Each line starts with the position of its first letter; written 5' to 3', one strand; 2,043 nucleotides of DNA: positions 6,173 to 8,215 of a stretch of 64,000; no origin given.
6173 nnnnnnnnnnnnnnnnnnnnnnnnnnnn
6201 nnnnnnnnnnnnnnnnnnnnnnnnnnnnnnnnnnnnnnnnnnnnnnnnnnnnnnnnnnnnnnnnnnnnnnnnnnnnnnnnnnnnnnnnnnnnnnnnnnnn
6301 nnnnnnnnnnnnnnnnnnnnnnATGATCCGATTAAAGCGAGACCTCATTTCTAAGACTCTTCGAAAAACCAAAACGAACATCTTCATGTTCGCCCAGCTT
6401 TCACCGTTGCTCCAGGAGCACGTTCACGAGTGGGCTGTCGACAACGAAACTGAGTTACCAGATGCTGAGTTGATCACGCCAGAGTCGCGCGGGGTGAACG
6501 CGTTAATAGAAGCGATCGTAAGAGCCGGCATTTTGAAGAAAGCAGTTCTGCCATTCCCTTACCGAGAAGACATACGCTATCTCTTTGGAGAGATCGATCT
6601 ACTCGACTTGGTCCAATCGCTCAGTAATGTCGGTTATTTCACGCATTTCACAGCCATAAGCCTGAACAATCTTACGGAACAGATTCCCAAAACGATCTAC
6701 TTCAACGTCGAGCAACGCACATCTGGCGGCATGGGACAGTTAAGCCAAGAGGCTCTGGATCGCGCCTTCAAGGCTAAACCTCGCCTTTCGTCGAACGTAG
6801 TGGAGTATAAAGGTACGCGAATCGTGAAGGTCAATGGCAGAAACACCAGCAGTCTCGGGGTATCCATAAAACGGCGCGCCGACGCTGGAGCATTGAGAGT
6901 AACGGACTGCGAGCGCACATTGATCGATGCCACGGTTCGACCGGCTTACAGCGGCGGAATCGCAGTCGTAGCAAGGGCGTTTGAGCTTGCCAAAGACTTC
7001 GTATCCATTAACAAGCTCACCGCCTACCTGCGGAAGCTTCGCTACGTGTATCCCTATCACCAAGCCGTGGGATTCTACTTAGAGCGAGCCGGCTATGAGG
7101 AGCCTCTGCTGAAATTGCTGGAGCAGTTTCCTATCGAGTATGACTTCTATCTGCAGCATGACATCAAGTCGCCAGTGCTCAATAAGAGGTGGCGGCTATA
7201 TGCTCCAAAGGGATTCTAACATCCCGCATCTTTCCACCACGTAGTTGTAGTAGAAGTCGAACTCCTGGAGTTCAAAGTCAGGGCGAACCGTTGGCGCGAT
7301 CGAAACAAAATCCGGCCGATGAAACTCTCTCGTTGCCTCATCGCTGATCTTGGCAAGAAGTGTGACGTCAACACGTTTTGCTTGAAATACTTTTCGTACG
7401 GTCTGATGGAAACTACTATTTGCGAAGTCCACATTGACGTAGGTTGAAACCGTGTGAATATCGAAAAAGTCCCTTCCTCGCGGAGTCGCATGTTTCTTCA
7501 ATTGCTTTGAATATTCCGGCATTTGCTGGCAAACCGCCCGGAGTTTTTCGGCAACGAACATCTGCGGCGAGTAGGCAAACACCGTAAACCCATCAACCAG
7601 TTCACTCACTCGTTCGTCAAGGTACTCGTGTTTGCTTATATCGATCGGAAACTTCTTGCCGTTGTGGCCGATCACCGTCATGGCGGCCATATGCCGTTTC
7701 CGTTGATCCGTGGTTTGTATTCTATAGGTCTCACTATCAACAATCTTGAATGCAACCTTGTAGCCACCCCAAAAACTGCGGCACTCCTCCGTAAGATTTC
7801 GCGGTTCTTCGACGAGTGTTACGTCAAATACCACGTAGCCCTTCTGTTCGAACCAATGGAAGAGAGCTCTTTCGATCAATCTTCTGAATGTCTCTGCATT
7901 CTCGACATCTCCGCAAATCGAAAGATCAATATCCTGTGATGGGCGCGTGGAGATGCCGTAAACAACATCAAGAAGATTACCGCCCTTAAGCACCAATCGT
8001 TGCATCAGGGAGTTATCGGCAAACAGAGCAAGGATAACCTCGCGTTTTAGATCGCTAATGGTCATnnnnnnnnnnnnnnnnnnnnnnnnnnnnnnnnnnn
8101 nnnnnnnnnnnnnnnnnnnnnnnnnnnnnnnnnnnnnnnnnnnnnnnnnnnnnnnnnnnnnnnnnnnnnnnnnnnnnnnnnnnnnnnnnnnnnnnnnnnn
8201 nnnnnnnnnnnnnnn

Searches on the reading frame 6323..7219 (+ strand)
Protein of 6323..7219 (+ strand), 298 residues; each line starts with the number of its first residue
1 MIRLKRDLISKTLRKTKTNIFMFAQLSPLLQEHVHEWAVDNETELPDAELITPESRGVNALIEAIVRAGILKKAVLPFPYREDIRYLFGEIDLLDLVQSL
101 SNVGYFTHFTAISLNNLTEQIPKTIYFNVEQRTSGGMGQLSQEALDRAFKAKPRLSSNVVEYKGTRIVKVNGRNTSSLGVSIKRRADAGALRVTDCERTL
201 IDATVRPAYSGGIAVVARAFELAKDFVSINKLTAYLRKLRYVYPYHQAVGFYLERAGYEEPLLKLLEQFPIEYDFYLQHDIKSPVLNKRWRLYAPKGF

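Call 7: search_protein_families(library=pfam, proteins=[window:6323-7219:+])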
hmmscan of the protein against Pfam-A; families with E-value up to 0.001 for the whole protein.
window:6323-7219:+ (298 aa): 0 families

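Call 10: search_protein_families(library=ncbifam, proteins=[window:6323-7219:+], max_evalue=0.01)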
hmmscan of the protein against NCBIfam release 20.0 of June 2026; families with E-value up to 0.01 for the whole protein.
window:6323-7219:+ (298 aa): 0 families

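Call 11: search_protein_families(library=padloc, proteins=[window:6323-7219:+], max_evalue=0.01)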
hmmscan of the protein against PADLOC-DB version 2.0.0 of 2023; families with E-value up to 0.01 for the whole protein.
window:6323-7219:+ (298 aa): 12 families
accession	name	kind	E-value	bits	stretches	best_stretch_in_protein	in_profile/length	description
PDLC02267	AbiEi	-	3e-18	64.2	1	55-292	54-238/252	AbiEi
PDLC02269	AbiEi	-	3.4e-13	47.5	1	162-297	108-239/251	AbiEi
PDLC02270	AbiEi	-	7.5e-13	46.1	1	153-296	109-255/265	AbiEi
PDLC02287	AbiEi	-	2.8e-10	38.2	1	187-296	128-238/253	AbiEi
PDLC02271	AbiEi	-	4.2e-09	34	1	191-296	153-259/263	AbiEi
PDLC02237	AbiEi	-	2.9e-08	31.6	1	7-221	5-209/285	AbiEi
PDLC02225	AbiEi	-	5.2e-07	27.6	0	157-241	101-183/198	AbiEi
PDLC02282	AbiEi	-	1.3e-06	25.9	1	181-293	137-251/260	AbiEi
PDLC02266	AbiEi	-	7.9e-06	23.4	1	182-293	138-249/258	AbiEi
PDLC02276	AbiEi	-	3.7e-05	21.4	1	155-239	111-192/270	AbiEi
PDLC02254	AbiEi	-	4.5e-05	21.2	0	153-245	101-191/197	AbiEi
PDLC02273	AbiEi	-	0.0038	15.3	0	99-127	80-108/205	AbiEi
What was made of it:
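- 6323..7219 (+): abiEi-like gene (298 aa): winged-helix N-terminal domain plus AbiEi C-terminal domain; the presumed binder of the palindromes. PADLOC AbiEi, E = 3e-18 (call 11).
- PADLOC matches AbiEi (call 11).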

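Call 40: find_homologous_proteins(query=window:6323-7219:+, max_evalue=0.00001)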
Query window:6323-7219:+ (298 aa): 534 proteins with E <= 0.00001 among 2611 candidates; the best 120 are listed.
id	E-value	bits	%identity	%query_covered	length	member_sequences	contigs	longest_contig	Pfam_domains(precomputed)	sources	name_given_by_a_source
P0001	2.8e-193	659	100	100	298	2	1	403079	-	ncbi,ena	-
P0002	6.3e-161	553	83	100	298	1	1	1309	-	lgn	-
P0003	3.0e-153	527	78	100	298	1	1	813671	-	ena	-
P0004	4.0e-153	527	79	100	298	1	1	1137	-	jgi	jgi:hypothetical protein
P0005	1.7e-152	525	84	93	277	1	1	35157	-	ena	-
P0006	1.2e-151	522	77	100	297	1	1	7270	-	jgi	jgi:hypothetical protein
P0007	2.6e-151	521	77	100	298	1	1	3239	-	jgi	jgi:hypothetical protein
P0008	4.1e-151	520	78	100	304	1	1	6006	-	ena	-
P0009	7.8e-151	520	79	100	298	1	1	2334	-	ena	-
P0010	4.2e-150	517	77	100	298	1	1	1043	-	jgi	jgi:hypothetical protein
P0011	7.4e-150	516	77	100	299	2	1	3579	-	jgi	-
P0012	1.2e-149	516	78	100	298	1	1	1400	-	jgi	jgi:hypothetical protein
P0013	3.9e-148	511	77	100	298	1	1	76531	-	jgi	jgi:hypothetical protein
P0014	1.2e-147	509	77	100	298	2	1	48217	-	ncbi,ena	-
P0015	1.3e-147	509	83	93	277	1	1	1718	-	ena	-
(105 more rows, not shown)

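Call 41: find_encoding_contigs(protein=P0005, flank=2500, max_places=2)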
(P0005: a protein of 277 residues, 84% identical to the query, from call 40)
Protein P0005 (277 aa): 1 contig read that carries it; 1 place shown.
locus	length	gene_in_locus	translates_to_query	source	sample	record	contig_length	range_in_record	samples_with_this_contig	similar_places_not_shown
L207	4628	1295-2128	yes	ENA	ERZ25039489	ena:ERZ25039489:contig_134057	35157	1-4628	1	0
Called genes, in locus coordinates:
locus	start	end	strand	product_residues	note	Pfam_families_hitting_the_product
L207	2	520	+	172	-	?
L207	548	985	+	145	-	-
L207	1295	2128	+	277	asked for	-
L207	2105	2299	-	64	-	-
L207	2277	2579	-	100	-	-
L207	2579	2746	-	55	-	-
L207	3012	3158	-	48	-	-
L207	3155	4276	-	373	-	-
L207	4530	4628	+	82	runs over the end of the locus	-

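Call 42: find_encoding_contigs(protein=P0003, flank=2500, max_places=2)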
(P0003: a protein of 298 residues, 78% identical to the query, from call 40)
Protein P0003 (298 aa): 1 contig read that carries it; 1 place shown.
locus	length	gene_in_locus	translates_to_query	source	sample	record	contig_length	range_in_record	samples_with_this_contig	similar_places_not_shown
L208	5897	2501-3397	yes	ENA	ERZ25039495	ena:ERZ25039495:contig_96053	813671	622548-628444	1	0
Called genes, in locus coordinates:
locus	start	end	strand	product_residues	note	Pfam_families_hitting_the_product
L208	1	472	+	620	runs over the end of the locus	PF02776:TPP_enzyme_N, PF00205:TPP_enzyme_M, PF02775:TPP_enzyme_C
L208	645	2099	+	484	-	PF07690:MFS_1, PF00854:PTR2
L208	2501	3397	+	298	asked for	-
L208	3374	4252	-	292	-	PF08843:AbiEii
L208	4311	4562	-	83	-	PF00171:Aldedh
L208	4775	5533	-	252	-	PF00171:Aldedh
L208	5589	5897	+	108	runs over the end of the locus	-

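Call 43: find_encoding_contigs(protein=P0013, flank=2500, max_places=2)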
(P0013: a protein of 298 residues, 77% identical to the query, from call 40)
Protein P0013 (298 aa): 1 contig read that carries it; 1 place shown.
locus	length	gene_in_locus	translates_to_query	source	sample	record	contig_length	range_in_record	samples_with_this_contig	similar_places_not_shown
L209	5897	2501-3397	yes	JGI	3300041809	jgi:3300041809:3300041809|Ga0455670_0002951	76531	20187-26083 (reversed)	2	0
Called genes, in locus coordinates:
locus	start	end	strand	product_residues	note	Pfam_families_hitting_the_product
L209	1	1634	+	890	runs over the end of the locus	PF22842:Pel9A-like_beta_helix (weak), PF21231:GH141_M (faint), PF13229:Beta_helix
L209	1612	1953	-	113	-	-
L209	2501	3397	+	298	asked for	-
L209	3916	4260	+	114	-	-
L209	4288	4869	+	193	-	-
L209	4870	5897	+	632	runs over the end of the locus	PF01656:CbiA (weak), PF10609:ParA (faint), PF13614:AAA_31 (weak)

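Call 44: find_encoding_contigs(protein=P0014, flank=2500, max_places=2)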
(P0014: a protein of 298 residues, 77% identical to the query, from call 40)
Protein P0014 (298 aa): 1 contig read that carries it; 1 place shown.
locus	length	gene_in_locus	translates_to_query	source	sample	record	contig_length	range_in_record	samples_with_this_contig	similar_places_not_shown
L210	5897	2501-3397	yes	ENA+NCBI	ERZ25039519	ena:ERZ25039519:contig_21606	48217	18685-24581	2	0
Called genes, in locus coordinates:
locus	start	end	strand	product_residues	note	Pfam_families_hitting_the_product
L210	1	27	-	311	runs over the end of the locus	PF13751:DDE_Tnp_1_6 (weak)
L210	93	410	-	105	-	-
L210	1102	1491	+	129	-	PF00578:AhpC-TSA, PF08534:Redoxin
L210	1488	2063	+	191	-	PF08534:Redoxin, PF00578:AhpC-TSA, PF00085:Thioredoxin, PF13905:Thioredoxin_8 (weak)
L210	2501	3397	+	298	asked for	-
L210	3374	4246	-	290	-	PF08843:AbiEii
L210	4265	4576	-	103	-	PF03050:DDE_Tnp_IS66 (weak)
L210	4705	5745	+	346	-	-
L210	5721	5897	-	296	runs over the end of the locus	PF00970:FAD_binding_6 (weak), PF10418:DHODB_Fe-S_bind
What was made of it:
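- The cassette sits in different genomic contexts (calls 41-44).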

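Call 51: search_solved_structures(query=A2, max_evalue=1, show_alignments=2)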
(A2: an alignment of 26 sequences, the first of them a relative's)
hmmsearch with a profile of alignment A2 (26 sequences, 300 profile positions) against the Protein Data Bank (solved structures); distinct sequences matched with E-value up to 1: 0.
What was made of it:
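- On AbiE type IV toxin-antitoxin / abortive infection system (COG5340 AbiEi + DUF1814 AbiEii): There was no Pfam, NCBIfam or PDB hit at the sequence level (calls 7, 10, 51).
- Tried and rejected: A profile search against PDB sequences: no hit (call 51).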

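Call 53: find_related_loci(query=A2, collection=metagenome_contigs, flank=1500)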
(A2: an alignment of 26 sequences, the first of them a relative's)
Query A2 (298 aa) in metagenome_contigs; peptide patterns used: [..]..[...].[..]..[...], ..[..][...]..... (x = any residue, [..] = any of these).
600 stretches matched a pattern (row limit reached: there are more); 522 encode a relative of the query (tblastn E <= 1e-3); the best 80 are kept; 80 distinct loci.
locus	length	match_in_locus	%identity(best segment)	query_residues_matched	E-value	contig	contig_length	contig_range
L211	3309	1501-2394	76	1-298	5e-161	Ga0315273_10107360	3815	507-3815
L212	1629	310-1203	75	1-298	2e-167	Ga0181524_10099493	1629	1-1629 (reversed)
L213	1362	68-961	73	1-298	2e-165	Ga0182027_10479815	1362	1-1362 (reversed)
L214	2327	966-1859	66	1-298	1e-133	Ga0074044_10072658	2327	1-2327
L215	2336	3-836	71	21-298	5e-133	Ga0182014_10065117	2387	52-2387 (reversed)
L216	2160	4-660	81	80-298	1e-124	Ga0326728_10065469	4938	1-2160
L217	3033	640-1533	51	9-298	5e-101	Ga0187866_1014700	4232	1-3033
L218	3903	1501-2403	51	9-298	2e-100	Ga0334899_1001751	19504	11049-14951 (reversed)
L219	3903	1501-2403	51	9-298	2e-100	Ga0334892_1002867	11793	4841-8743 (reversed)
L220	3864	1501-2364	53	21-298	2e-96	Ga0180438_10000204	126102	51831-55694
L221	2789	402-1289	48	1-298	1e-93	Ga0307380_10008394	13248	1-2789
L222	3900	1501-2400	47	1-298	2e-91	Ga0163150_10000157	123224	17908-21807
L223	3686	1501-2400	47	1-298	2e-91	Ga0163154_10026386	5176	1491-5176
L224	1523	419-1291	46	9-298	3e-91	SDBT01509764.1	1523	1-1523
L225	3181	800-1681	46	4-298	1e-85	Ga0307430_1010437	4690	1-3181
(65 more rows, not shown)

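Call 59: predict_structure(alignment_id=A2)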
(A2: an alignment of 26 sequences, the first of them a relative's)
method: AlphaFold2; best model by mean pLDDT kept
length: 298 residues; sequences in the alignment: 26
mean_pLDDT: 92.8   pTM: 0.89
mean pLDDT of the five models: 92.8, 92.5, 92.3, 91.3, 90.6
residues with pLDDT >= 90: 239; 70-90: 55; 50-70: 4; < 50: 0
segments of 3 or more residues with pLDDT < 50: none
pLDDT, mean of each block of 10 residues (from residue 1): 91 93 95 91 82 92 95 95 95 95 96 96 95 74 90 90 96 90 87 98 95 96 96 94 93 97 96 93 94 93
secondary structure, 60 per line:
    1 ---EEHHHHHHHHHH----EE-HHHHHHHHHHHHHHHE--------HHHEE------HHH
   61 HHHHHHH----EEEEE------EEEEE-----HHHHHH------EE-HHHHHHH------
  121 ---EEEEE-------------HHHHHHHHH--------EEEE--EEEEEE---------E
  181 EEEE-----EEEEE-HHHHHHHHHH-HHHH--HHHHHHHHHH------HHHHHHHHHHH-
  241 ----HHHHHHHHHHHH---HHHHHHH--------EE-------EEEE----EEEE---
elements in order: H6-15 H23-37 H58-67 E72-76 E83-87 H93-98 H108-114 E124-128 H142-150 E159-162 E165-170 E180-184 E190-194 H196-205 H207-210 H213-222 H229-239 H245-256 H260-266 E284-287 E292-295

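Call 62: fold_search(model_id=the predicted structure, library=pdb)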
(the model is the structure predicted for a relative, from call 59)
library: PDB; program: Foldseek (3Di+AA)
matches with E <= 10: 165; with E <= 0.001: 4
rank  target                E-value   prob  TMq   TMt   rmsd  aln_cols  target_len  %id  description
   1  6y8q_A                3.0e-07  1.00  0.43  0.61   8.1       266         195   14  AbiEi antitoxin from Streptococcus agalactiae (released 2020-12-16)
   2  1zel_A                2.6e-06  1.00  0.58  0.59   5.2       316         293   14  Crystal structure of RV2827C protein from Mycobacterium tuberculosis (released 2006-05-02)
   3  1zel_B                8.8e-06  1.00  0.60  0.61   4.8       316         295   14  Crystal structure of RV2827C protein from Mycobacterium tuberculosis (released 2006-05-02)
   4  6y8q_D                2.1e-05  1.00  0.40  0.61   5.4       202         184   16  AbiEi antitoxin from Streptococcus agalactiae (released 2020-12-16)
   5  8an5_B                3.2e-02  0.93  0.32  0.47   8.8       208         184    9  MenAT1 toxin-antitoxin complex (rv0078a-rv0078b) from Mycobacterium tuberculosis H37Rv (released 2023-08-02)
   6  8an4_B                6.9e-02  0.84  0.28  0.41   8.5       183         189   10  MenT1 toxin (rv0078a) from Mycobacterium tuberculosis H37Rv (released 2023-08-02)
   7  4ok0_A                1.1e-01  0.51  0.26  0.32  12.5       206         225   10  Crystal structure of putative nucleotidyltransferase from H. pylori (released 2014-04-09)
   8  4ok0_B                1.8e-01  0.47  0.26  0.33  12.5       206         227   10  Crystal structure of putative nucleotidyltransferase from H. pylori (released 2014-04-09)
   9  4o8s                  2.3e-01  0.38  0.26  0.32  12.5       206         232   11  Crystal structure of JHP933 from Helicobacter pylori (released 2014-09-10)
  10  5cfu                  2.6e-01  0.66  0.30  0.47  10.2       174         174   10  Crystal Structure of ANT(2")-Ia in complex with adenylyl-2"-tobramycin (released 2016-07-20)
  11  8rr5                  2.7e-01  0.44  0.27  0.43  10.5       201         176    8  MenT1 toxin (rv0078a) from Mycobacterium tuberculosis H37Rv, phosphorylated at T39 (released 2024-09-11)
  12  4xje                  3.8e-01  0.57  0.30  0.47  10.4       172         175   10  CRYSTAL STRUCTURE OF ANT(2") IN COMPLEX WITH AMP AND TOBRAMYCIN (released 2016-01-20)
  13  8an5_A                4.6e-01  0.30  0.29  0.41  11.5       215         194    9  MenAT1 toxin-antitoxin complex (rv0078a-rv0078b) from Mycobacterium tuberculosis H37Rv (released 2023-08-02)
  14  1wj5_MODEL_1_A        5.1e-01  0.38  0.17  0.35   9.3        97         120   20  Solution structure of the hypothetical domain of RIKEN cDNA 0610009H20 (released 2004-11-28)
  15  9ety_B                5.4e-01  0.06  0.11  0.18  16.2       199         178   11  KEAP1 in complex with compound 25 (released 2024-12-11)
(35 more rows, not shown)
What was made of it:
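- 6323..7219 (+): AF2 model with pLDDT 92.8; the top Foldseek hits are AbiEi 6Y8Q and Rv2827c 1ZEL, probability 1.00 (calls 59, 62).
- On AbiE type IV toxin-antitoxin / abortive infection system (COG5340 AbiEi + DUF1814 AbiEii): Foldseek top hits are 6Y8Q (AbiEi) and 1ZEL (Rv2827c), probability 1.00 (calls 59, 62).
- Closest known: Rv2827c. Same: Rv2827c (1ZEL) ranks second among the fold matches but has the highest TM-score (about 0.6) (call 62).
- The Foldseek top hits are AbiEi 6Y8Q and Rv2827c 1ZEL (calls 59, 62).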

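Call 80: find_encoding_contigs(protein=P0001, flank=1000, max_places=2)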
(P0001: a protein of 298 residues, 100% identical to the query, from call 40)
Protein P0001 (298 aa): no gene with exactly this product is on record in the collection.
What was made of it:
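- Tried and rejected: Looking up the window's own contig through its protein: not on record (call 80).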

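Call 87: find_related_loci(query=A2, collection=viral_contigs, flank=3000)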
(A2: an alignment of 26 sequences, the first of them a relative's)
Query A2 (298 aa) in viral_contigs; peptide patterns used: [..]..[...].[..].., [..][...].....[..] (x = any residue, [..] = any of these).
28 stretches matched a pattern; 1 encode a relative of the query (tblastn E <= 1e-3); 1 distinct loci.
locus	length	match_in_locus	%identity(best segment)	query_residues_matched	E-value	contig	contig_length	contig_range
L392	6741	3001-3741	45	53-298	6e-70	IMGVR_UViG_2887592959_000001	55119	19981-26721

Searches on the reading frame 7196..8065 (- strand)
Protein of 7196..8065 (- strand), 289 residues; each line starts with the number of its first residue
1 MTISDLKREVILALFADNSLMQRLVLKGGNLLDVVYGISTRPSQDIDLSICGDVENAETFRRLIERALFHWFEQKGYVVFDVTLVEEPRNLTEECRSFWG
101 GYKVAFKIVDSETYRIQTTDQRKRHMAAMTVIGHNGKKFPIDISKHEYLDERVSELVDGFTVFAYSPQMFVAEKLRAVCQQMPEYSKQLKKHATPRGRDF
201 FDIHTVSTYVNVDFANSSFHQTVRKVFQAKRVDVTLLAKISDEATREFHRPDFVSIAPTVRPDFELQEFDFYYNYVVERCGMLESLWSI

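Call 7: search_protein_families(library=pfam, proteins=[window:7196-8065:-])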
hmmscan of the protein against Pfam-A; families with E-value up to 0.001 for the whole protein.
window:7196-8065:- (289 aa): 1 family
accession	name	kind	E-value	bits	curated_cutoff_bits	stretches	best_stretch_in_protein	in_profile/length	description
PF08843.17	AbiEii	-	2.8e-23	83.5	22.5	1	14-273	3-236/238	Nucleotidyl transferase AbiEii toxin, Type IV TA system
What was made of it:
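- On AbiE type IV toxin-antitoxin / abortive infection system (COG5340 AbiEi + DUF1814 AbiEii): Pfam PF08843 AbiEii, E = 2.8e-23, at 7196-8065 on the minus strand (call 7).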

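Call 10: search_protein_families(library=ncbifam, proteins=[window:7196-8065:-], max_evalue=0.01)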
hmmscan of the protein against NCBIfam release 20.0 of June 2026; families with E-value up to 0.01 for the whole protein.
window:7196-8065:- (289 aa): 0 families

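Call 11: search_protein_families(library=padloc, proteins=[window:7196-8065:-], max_evalue=0.01)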
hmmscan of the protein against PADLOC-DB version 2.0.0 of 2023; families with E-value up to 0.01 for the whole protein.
window:7196-8065:- (289 aa): 26 families (the best 25 are shown)
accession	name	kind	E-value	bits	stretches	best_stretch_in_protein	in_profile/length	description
PDLC02306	AbiEii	-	2.9e-17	61.2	1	11-277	28-272/280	AbiEii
PDLC02288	AbiEii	-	2.3e-16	57.6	2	10-67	39-95/294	AbiEii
PDLC02304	AbiEii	-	2.8e-13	48.4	1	11-249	30-227/260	AbiEii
PDLC02291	AbiEii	-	3.9e-11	40.8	1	22-237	55-226/310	AbiEii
PDLC02292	AbiEii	-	3.4e-08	31.6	1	14-63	38-83/283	AbiEii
PDLC02305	AbiEii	-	8.8e-07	26.4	1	13-79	34-102/306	AbiEii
PDLC02295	AbiEii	-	1.1e-06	26.3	1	9-231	24-213/261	AbiEii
PDLC02294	AbiEii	-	3.7e-06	24.9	1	11-223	32-204/260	AbiEii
PDLC02312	AbiEii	-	5.1e-06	23.8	0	163-234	171-231/299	AbiEii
PDLC02310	AbiEii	-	8.2e-06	23.4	1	6-249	24-231/265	AbiEii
PDLC02322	AbiEii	-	9.1e-06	23.3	1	21-68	48-94/324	AbiEii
PDLC02327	AbiEii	-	4.1e-05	21.3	1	19-58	36-75/166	AbiEii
PDLC02301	AbiEii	-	4.5e-05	21.2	1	18-72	58-109/291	AbiEii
PDLC02289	AbiEii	-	6.9e-05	20.5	1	12-77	43-107/309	AbiEii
PDLC02318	AbiEii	-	0.00011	19.7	1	5-53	23-72/280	AbiEii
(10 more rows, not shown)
